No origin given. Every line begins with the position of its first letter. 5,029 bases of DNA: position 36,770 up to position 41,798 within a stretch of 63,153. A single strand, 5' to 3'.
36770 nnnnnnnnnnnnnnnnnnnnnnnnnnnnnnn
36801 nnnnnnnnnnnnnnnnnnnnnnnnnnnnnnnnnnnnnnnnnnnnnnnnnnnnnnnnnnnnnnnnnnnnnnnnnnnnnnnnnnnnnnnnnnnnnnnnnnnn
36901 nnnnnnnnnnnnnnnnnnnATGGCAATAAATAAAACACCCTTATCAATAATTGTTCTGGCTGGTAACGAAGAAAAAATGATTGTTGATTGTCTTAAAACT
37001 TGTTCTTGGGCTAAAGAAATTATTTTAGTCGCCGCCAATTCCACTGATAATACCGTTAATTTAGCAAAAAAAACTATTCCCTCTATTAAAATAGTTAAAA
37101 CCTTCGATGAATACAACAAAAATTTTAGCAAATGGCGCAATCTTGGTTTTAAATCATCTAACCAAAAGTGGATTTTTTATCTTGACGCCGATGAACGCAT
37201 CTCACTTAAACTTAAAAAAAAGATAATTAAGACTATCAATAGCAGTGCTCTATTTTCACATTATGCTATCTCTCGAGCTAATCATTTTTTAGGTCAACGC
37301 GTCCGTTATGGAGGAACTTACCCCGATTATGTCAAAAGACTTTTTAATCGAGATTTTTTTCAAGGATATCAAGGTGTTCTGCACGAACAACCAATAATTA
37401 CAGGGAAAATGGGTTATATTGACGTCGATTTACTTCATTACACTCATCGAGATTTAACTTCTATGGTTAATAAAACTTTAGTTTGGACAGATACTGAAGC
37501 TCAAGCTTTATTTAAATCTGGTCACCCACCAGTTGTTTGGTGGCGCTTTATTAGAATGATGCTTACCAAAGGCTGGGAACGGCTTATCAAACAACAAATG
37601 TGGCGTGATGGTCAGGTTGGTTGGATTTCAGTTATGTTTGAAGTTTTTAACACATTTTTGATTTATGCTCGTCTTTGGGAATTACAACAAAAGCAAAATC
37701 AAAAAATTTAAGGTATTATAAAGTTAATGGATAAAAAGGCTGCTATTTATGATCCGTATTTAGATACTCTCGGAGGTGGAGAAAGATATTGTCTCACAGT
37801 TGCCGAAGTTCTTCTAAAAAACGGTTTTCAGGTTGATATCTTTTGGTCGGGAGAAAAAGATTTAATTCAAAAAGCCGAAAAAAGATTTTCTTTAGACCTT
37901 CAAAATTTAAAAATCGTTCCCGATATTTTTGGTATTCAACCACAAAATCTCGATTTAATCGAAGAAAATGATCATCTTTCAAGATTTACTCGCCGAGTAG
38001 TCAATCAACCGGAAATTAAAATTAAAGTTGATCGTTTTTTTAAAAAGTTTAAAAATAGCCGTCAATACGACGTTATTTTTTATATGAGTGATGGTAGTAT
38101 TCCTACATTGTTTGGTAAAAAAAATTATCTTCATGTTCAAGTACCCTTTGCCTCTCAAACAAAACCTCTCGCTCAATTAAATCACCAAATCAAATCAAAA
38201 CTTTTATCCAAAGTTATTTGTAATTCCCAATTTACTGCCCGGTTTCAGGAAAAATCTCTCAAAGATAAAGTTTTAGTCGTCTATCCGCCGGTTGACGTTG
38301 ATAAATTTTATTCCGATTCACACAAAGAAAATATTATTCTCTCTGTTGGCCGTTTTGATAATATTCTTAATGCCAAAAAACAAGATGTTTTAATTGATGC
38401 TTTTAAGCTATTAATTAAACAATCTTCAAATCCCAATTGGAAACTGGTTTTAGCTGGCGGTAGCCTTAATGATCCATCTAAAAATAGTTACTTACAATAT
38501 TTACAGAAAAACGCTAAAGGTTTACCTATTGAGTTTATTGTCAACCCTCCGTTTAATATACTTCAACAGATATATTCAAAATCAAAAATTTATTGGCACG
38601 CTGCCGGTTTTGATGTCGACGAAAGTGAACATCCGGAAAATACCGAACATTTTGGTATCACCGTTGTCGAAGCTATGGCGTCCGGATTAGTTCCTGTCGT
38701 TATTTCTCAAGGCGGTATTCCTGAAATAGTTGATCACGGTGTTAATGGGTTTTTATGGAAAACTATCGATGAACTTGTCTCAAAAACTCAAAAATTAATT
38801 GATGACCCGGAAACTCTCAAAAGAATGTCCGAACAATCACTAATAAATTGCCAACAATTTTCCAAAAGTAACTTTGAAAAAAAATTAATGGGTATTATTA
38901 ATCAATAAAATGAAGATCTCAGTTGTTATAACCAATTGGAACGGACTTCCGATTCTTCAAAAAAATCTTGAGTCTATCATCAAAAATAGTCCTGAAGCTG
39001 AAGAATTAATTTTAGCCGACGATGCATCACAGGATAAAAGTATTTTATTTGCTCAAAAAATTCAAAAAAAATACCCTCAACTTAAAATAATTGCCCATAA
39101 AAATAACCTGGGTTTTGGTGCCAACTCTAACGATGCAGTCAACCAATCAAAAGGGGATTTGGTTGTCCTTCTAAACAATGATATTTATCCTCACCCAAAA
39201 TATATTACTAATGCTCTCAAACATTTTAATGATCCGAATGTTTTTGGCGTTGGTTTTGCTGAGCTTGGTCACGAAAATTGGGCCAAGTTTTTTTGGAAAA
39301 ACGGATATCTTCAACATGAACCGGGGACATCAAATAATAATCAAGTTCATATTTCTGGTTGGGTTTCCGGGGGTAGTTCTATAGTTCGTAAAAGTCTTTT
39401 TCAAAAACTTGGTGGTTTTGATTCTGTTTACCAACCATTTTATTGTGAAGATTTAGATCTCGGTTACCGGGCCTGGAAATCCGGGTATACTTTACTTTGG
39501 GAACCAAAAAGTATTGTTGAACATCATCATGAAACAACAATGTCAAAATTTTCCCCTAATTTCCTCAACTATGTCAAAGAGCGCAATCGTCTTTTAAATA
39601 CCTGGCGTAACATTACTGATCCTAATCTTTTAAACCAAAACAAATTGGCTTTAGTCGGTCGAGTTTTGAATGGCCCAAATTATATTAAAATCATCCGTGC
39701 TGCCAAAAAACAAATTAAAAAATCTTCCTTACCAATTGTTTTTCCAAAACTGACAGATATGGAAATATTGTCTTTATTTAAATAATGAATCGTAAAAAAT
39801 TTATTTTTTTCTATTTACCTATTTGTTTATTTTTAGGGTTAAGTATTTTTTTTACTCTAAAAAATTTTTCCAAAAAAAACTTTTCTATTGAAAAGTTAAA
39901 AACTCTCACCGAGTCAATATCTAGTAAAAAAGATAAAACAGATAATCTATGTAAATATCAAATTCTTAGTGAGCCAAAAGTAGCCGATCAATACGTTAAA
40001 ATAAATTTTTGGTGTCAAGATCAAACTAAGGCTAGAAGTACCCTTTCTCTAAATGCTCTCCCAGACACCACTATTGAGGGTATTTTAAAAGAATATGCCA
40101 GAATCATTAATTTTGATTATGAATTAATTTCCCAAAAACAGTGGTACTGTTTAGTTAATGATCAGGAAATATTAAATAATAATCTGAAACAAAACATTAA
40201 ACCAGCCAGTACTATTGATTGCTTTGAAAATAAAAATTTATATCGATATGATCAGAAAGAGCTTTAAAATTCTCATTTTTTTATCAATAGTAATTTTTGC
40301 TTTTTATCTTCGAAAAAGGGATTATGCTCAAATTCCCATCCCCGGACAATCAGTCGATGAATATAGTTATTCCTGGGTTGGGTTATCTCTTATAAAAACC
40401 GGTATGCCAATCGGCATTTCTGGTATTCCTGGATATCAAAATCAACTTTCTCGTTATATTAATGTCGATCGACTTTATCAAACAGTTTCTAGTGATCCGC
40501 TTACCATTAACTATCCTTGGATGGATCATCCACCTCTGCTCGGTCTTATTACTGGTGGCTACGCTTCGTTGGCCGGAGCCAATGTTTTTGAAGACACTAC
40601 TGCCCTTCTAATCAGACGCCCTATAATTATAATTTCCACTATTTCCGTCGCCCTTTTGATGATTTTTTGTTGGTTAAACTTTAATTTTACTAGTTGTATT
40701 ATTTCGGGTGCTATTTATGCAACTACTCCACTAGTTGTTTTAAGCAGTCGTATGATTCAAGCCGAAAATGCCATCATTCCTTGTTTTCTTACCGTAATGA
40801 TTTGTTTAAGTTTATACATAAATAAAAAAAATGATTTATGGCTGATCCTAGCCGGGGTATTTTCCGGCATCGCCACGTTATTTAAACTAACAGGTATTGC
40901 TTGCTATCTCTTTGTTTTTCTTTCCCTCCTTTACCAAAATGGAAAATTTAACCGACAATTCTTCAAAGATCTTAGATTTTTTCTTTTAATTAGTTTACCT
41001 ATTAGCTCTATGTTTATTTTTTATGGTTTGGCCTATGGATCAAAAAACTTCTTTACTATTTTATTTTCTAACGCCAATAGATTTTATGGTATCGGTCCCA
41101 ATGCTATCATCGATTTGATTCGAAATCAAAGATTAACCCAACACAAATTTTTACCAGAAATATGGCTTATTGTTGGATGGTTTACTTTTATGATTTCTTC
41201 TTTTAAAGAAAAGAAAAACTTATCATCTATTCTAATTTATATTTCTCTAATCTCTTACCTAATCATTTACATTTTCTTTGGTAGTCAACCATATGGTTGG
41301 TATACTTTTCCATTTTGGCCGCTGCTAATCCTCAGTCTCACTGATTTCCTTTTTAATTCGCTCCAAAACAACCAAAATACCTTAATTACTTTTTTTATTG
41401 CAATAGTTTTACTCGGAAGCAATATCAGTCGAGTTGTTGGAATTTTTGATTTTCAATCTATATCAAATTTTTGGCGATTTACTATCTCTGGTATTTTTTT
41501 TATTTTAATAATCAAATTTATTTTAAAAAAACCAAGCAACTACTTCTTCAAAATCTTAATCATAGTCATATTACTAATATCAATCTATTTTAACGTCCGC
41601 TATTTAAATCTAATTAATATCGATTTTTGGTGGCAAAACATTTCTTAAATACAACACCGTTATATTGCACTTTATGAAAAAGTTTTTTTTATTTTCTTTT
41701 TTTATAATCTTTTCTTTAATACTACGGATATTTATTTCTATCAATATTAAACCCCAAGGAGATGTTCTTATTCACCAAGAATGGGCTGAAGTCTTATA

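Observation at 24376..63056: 39-kb, 32-gene envelope-glycosylation supercluster dominated by GT-C-like membrane glycosyltransferases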

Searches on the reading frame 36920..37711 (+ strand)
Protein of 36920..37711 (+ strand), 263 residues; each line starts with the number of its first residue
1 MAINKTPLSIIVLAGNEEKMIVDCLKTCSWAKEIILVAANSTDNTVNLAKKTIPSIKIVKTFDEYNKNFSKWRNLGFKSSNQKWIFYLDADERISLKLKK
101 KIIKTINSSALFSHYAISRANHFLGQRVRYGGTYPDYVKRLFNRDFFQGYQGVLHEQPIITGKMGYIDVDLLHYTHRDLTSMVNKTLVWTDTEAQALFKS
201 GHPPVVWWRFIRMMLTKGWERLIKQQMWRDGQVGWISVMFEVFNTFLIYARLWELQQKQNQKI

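Call 5: search_protein_families(library=pfam, proteins=[window:36920-37711:+], max_evalue=0.01)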
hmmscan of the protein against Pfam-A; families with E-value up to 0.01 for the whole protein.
window:36920-37711:+ (263 aa): 3 families
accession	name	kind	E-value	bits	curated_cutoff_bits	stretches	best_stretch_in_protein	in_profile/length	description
PF00535.33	Glycos_transf_2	-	5.1e-14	53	23.3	1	9-164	1-156/168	Glycosyl transferase family 2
PF13704.12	Glyco_tranf_2_4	-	5e-05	24.2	27.5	1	30-94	17-84/98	Glycosyl transferase family 2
PF10111.15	Glyco_tranf_2_2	-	6.3e-05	23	27.3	1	17-111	11-111/276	Glycosyltransferase like family 2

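Call 28: search_protein_families(library=ncbifam, proteins=[window:36920-37711:+], max_evalue=0.00001)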
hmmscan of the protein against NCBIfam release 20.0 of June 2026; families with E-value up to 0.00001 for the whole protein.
window:36920-37711:+ (263 aa): 3 families
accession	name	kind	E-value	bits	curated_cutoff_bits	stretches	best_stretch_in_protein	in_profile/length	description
TIGR04195.1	S_glycosyl_SunS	equivalog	3.1e-13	49.3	350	1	12-160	63-204/421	SunS family peptide S-glycosyltransferase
NF007482.0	PRK10073.1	equivalog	1.1e-09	37.8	423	1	4-106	4-110/334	glycosyltransferase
TIGR04283.1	glyco_like_mftF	equivalog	3.5e-09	36.6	182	1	8-117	1-109/221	TIGR04283 family arsenosugar biosynthesis glycosyltransferase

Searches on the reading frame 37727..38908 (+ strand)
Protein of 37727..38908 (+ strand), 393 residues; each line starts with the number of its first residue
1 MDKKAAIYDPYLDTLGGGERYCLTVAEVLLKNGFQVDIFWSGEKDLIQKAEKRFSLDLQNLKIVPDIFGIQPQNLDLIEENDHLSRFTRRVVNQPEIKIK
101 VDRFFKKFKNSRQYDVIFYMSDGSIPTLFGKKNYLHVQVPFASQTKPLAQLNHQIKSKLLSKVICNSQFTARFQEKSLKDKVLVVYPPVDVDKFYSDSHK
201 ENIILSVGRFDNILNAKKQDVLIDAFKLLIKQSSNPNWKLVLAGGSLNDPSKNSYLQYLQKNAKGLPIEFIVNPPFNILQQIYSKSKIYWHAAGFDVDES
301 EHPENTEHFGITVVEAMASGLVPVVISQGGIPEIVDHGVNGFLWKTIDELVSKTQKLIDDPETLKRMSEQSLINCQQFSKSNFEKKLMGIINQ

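Call 5: search_protein_families(library=pfam, proteins=[window:37727-38908:+], max_evalue=0.01)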
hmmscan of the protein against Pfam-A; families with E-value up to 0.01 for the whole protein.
window:37727-38908:+ (393 aa): 4 families
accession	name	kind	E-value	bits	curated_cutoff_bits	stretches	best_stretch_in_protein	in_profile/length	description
PF00534.26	Glycos_transf_1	-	2.6e-27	95.9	26.4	1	199-370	13-168/172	Glycosyl transferases group 1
PF13692.12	Glyco_trans_1_4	-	9.8e-21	74.9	27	1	202-360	2-142/142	Glycosyl transferases group 1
PF13439.12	Glyco_transf_4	-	1.7e-07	31.9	28.5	1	16-192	2-169/170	Glycosyltransferase Family 4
PF20706.3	GT4-conflict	-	0.00029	20.4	26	1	169-335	161-320/385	Family 4 Glycosyltransferase in conflict systems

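Call 51: search_protein_families(library=ncbifam, proteins=[window:37727-38908:+], max_evalue=0.0001)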
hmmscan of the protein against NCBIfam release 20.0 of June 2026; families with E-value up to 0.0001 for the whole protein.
window:37727-38908:+ (393 aa): 20 families
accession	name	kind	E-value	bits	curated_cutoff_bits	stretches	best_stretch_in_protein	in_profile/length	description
TIGR03999.1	thiol_BshA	equivalog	2e-13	50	273.7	1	303-382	279-361/375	N-acetyl-alpha-D-glucosaminyl L-malate synthase BshA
TIGR03449.1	mycothiol_MshA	equivalog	2.1e-12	46.7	462.5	1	182-387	190-396/406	D-inositol-3-phosphate glycosyltransferase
NF041876.1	EPS_EpsE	equivalog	3e-10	39.9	400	1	178-371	184-372/389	exopolysaccharide biosynthesis GT4 family glycosyltransferase EpsE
NF041010.1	glycosy_Agl16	equivalog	4.8e-09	35.5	575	1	181-388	157-345/352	glycosylation protein Agl16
TIGR03088.1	stp2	hypoth_equivalog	9.7e-09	34.7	409.05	1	306-381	282-360/374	TIGR03088 family PEP-CTERM/XrtA system glycosyltransferase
NF047881.1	glyco_SdgB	exception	4.9e-08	32.1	800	1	305-386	404-488/496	serine-aspartate repeat adhesin O-glycosyltransferase SdgB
NF049988.1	MGlcDAGSynMgs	equivalog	1.5e-07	31.1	400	1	304-387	297-380/398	alpha-monoglucosyldiacylglycerol synthase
TIGR02149.1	glgA_Coryne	subfamily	1.7e-07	30.7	302.4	1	303-379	290-375/391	glycogen synthase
NF047880.1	glyco_SdgA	exception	1.8e-07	30.1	800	1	306-392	399-488/488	serine-aspartate repeat adhesin O-glycosyltransferase SdgA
TIGR02470.1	sucr_synth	equivalog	2.6e-07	29.2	810.4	1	304-375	651-728/784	sucrose synthase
NF012028.0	PRK15484.1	subfamily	3.3e-07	29.7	618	1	198-367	190-351/380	lipopolysaccharide N-acetylglucosaminyltransferase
NF038229.1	Glyco4_Geo_Pelo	equivalog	3.4e-07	29.6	400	1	234-382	189-324/338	GPMC system family 4 glycosyltransferase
TIGR04157.1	glyco_rSAM_CFB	subfamily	5.7e-07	28.9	400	0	195-245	221-266/406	TIGR04157 family glycosyltransferase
TIGR02472.1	sucr_P_syn_N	equivalog_domain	7.1e-07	28.4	576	1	304-375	348-421/439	sucrose-phosphate synthase, putative, glycosyltransferase domain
NF038295.1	EPS_HpsP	equivalog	8.1e-07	28.4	550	1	196-383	202-376/388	hormogonium polysaccharide biosynthesis glycosyltransferase HpsP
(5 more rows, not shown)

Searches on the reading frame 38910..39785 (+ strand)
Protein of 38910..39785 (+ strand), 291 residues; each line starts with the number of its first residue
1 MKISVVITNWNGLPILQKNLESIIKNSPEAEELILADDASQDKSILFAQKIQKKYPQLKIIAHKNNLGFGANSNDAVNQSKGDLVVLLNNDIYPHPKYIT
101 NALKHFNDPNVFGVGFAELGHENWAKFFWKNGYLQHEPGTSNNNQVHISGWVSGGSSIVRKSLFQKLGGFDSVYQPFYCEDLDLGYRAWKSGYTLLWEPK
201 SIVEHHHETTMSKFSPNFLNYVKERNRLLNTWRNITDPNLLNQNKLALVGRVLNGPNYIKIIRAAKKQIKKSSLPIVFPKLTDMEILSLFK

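Call 5: search_protein_families(library=pfam, proteins=[window:38910-39785:+], max_evalue=0.01)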
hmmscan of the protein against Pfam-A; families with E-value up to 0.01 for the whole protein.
window:38910-39785:+ (291 aa): 6 families
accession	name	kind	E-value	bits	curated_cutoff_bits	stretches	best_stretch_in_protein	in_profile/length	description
PF00535.33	Glycos_transf_2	-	6.2e-23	82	23.3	1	4-166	1-166/168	Glycosyl transferase family 2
PF13641.12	Glyco_tranf_2_3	-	6.2e-18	66.1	27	1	3-227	3-226/230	Glycosyltransferase like family 2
PF13632.12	Glyco_trans_2_3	-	2.2e-07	31.3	27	1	85-214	2-132/198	Glycosyl transferase family group 2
PF13506.12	Glyco_transf_21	-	2.7e-07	30.7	21.7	1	72-210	21-161/174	Glycosyl transferase family 21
PF10111.15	Glyco_tranf_2_2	-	0.00023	21.2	27.3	0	154-215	165-226/276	Glycosyltransferase like family 2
PF02709.20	Glyco_transf_7C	-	0.0017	18.4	23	1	153-196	20-63/78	N-terminal domain of galactosyltransferase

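Call 28: search_protein_families(library=ncbifam, proteins=[window:38910-39785:+], max_evalue=0.00001)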
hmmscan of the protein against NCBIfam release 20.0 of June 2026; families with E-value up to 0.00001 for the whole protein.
window:38910-39785:+ (291 aa): 13 families
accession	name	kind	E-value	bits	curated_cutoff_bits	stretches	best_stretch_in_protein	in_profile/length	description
TIGR03965.1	mycofact_glyco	equivalog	2.9e-21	75.9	280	1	3-223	76-298/467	mycofactocin biosynthesis glycosyltransferase MftF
NF041875.1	EPS_EpsD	equivalog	1.5e-18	67.3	370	1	3-214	1-216/325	exopolysaccharide biosynthesis glycosyltransferase EpsD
NF053739.1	GlytfEpsEBac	equivalog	1.1e-11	44.3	450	1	2-193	2-190/265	glycosyltransferase EpsE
NF007482.0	PRK10073.1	equivalog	2.9e-11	43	423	1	2-91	7-95/334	glycosyltransferase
TIGR03937.1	PgaC_IcaA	equivalog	1.4e-10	40.7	422.3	1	2-108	46-152/407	poly-beta-1,6-N-acetyl-D-glucosamine synthase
NF050050.1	ProtGlycPglI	equivalog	2.1e-10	40.5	500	1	2-92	3-94/306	GalNAc(5)-diNAcBac-PP-undecaprenol beta-1,3-glucosyltransferase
TIGR04283.1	glyco_like_mftF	equivalog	2.1e-09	37.3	182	1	3-192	1-173/221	TIGR04283 family arsenosugar biosynthesis glycosyltransferase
NF047588.1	GlcsyltransPgfSStrep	equivalog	7.8e-09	35.2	500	1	1-108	1-112/308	glycosyltransferase PgfS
NF047683.1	TeichurnBiosyTuaG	equivalog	3.3e-08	33.5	400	1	2-104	7-109/252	teichuronic acid biosynthesis protein TuaG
NF038302.1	EPS_HpsE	equivalog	7.7e-08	31.7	300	1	1-106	1-111/307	hormogonium polysaccharide biosynthesis glycosyltransferase HpsE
NF038299.1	EPS_HpsN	equivalog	2.1e-06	26.9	425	0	2-111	2-111/317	hormogonium polysaccharide biosynthesis glycosyltransferase HpsN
TIGR03111.1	glyc2_xrt_Gpos1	hypoth_equivalog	4.2e-06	25.8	363.95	1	2-112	50-163/439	TIGR03111 family XrtG-associated glycosyltransferase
NF041394.1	GtaseAglG_Halo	equivalog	8.8e-06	25.2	440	0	1-172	1-176/304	glucosyl-dolichyl phosphate glucuronosyltransferase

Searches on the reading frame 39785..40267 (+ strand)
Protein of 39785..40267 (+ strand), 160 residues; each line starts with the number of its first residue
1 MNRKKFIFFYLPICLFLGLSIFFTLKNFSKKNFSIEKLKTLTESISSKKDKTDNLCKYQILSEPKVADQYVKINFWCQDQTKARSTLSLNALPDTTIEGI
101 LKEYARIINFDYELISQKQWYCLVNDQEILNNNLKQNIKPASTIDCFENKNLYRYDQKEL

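Call 5: search_protein_families(library=pfam, proteins=[window:39785-40267:+], max_evalue=0.01)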
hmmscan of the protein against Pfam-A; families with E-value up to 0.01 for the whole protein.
window:39785-40267:+ (160 aa): 0 families

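Call 51: search_protein_families(library=ncbifam, proteins=[window:39785-40267:+], max_evalue=0.0001)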
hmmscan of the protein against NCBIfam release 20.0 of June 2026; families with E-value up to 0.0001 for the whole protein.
window:39785-40267:+ (160 aa): 0 families

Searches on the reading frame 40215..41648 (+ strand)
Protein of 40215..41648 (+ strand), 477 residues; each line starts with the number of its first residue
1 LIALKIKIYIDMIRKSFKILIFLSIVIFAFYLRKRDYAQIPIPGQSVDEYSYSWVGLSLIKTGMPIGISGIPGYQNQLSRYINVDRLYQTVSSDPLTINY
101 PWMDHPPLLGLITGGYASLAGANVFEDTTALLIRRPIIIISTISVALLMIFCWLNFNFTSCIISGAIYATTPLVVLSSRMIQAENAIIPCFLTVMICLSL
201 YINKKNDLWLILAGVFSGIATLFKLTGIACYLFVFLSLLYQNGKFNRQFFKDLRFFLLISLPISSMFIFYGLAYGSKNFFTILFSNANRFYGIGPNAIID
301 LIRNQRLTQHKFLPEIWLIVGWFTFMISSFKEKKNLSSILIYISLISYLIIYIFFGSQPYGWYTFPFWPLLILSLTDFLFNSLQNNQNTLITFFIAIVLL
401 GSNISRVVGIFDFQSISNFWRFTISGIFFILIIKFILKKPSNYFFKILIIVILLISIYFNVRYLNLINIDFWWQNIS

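Call 5: search_protein_families(library=pfam, proteins=[window:40215-41648:+], max_evalue=0.01)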
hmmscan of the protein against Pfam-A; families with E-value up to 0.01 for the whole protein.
window:40215-41648:+ (477 aa): 2 families
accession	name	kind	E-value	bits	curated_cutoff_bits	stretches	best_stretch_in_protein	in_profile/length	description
PF13231.12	PMT_2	-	1.8e-10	41.7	26.1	1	104-261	1-152/160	Dolichyl-phosphate-mannose-protein mannosyltransferase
PF02366.24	PMT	-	1.2e-05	25.5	22.7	1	136-240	89-198/245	Dolichyl-phosphate-mannose-protein mannosyltransferase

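Call 74: search_protein_families(library=ncbifam, proteins=[window:40215-41648:+], max_evalue=0.01)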
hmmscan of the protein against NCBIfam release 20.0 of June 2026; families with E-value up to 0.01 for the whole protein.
window:40215-41648:+ (477 aa): 0 families
